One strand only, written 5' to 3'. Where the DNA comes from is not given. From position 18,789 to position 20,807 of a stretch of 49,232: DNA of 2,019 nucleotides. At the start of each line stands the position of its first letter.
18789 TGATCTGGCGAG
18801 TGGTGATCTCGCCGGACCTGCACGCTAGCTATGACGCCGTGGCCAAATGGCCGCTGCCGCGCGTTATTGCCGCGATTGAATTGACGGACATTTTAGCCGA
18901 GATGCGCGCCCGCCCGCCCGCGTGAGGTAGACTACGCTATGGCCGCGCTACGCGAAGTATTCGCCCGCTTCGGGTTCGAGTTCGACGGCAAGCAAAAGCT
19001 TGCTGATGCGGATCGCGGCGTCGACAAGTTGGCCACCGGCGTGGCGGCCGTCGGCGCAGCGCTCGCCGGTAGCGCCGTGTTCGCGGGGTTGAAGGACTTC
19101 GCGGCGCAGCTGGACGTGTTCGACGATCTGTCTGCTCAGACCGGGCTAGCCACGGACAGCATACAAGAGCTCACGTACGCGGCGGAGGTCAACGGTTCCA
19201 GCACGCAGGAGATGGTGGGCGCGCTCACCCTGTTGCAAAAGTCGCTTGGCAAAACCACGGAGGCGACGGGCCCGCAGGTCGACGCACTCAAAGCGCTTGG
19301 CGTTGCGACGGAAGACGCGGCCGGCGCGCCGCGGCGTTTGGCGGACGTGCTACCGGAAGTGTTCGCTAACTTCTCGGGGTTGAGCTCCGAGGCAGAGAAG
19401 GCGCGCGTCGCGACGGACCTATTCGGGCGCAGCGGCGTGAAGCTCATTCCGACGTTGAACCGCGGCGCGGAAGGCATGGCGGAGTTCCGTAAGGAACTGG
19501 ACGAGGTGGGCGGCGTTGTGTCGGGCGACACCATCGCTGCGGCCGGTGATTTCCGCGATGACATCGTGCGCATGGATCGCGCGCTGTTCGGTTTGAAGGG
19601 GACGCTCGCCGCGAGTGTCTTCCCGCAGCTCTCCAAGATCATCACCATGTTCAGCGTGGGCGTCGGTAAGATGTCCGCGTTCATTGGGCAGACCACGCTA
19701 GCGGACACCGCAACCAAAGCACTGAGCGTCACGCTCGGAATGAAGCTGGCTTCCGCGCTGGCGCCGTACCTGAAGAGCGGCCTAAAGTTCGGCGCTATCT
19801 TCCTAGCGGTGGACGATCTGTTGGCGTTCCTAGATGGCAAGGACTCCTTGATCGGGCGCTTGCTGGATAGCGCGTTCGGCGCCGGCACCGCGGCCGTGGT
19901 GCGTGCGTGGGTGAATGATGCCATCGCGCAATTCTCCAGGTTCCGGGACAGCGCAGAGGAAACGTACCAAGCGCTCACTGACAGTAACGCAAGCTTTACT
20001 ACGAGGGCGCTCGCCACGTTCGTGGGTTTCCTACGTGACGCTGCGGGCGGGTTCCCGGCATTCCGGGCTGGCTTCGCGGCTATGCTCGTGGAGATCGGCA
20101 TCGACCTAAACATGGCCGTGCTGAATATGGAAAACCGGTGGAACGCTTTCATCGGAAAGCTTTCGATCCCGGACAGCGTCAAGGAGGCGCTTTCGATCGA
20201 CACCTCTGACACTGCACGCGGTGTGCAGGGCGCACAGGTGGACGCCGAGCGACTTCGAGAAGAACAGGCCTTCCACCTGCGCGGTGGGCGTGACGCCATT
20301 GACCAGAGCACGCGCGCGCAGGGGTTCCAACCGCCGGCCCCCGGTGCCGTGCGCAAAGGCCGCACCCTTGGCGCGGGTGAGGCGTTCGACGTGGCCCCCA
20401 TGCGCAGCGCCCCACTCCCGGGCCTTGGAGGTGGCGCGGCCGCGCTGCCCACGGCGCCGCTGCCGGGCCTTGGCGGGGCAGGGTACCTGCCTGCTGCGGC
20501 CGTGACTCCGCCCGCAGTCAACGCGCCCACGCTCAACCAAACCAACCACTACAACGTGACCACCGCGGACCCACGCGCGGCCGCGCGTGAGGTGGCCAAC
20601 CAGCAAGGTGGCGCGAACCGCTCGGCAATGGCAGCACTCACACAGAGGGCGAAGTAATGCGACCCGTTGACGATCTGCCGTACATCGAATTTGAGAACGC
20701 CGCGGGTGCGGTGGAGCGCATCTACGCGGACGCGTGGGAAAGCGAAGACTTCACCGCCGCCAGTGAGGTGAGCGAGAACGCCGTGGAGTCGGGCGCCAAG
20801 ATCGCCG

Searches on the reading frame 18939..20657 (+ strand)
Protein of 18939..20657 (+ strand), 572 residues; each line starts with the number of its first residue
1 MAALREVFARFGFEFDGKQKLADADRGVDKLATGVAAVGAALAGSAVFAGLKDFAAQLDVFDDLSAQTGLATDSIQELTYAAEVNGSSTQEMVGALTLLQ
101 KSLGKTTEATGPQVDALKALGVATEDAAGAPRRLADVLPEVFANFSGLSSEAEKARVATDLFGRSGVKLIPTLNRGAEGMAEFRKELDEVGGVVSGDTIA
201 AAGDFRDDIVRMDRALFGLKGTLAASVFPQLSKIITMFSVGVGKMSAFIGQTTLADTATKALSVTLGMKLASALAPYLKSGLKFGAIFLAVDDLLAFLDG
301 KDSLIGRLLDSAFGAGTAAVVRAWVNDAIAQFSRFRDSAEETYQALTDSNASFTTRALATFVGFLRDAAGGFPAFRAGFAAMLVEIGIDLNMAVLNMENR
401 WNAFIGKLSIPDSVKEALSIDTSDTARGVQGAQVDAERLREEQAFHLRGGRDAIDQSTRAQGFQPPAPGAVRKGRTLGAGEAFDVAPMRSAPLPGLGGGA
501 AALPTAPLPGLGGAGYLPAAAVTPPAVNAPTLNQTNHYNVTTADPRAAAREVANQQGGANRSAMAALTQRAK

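Call 76: search_protein_families(library=pfam, proteins=[window:18939-20657:+], max_evalue=0.001)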
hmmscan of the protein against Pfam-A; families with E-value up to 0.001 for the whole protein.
window:18939-20657:+ (572 aa): 1 family
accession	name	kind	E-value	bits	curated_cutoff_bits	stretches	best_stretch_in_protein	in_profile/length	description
PF10145.14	PhageMin_Tail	-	4.6e-05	23.8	33.2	1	23-163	74-201/201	Phage-related minor tail protein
